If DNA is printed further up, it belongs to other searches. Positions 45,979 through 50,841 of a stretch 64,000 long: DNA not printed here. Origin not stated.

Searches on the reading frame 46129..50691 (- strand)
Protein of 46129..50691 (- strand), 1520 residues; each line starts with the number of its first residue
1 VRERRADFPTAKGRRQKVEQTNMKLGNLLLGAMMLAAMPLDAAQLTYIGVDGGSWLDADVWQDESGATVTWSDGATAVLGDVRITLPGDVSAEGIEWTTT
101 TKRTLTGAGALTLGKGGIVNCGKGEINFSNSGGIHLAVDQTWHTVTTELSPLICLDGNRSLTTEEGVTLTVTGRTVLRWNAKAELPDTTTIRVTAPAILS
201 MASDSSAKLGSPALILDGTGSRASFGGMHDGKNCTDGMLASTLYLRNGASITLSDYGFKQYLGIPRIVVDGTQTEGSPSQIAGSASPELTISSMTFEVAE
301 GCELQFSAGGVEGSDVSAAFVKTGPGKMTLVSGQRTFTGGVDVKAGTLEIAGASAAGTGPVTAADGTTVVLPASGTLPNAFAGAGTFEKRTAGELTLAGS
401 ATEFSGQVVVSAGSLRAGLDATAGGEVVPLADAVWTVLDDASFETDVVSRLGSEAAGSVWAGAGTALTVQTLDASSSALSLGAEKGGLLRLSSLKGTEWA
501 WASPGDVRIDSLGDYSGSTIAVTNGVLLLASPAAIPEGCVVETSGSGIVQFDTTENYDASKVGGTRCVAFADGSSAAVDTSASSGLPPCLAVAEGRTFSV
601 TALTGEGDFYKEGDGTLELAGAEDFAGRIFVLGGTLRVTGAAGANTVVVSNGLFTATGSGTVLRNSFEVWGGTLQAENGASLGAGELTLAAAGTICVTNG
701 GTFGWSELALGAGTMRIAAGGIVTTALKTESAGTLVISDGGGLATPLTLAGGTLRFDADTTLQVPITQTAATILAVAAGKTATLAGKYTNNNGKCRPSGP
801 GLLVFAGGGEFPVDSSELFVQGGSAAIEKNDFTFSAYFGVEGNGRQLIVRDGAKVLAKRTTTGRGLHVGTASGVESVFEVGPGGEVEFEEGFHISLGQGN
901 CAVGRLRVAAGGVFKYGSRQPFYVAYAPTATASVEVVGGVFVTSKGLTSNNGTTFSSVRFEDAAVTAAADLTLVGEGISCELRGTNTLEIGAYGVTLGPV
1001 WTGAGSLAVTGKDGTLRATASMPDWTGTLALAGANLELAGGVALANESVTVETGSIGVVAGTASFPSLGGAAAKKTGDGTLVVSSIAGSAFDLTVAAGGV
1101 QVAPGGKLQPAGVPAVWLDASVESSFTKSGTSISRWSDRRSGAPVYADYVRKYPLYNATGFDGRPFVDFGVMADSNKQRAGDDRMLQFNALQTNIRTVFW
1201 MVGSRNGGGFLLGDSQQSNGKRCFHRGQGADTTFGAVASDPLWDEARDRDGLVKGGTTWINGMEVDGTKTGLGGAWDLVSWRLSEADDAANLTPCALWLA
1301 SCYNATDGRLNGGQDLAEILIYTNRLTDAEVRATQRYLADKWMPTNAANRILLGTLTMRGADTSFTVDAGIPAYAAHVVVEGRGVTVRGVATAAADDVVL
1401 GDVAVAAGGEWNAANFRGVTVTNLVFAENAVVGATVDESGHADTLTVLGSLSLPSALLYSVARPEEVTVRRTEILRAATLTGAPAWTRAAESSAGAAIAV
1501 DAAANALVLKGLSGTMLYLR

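Call 33: search_protein_families(library=pfam, proteins=[window:46129-50691:-], max_evalue=0.0001)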
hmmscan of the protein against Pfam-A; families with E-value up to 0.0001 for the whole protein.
window:46129-50691:- (1520 aa): 1 family
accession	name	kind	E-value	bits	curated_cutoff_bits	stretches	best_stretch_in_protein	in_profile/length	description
PF12951.13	PATR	-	2.8e-12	46.9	27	1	320-350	1-30/30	Passenger-associated-transport-repeat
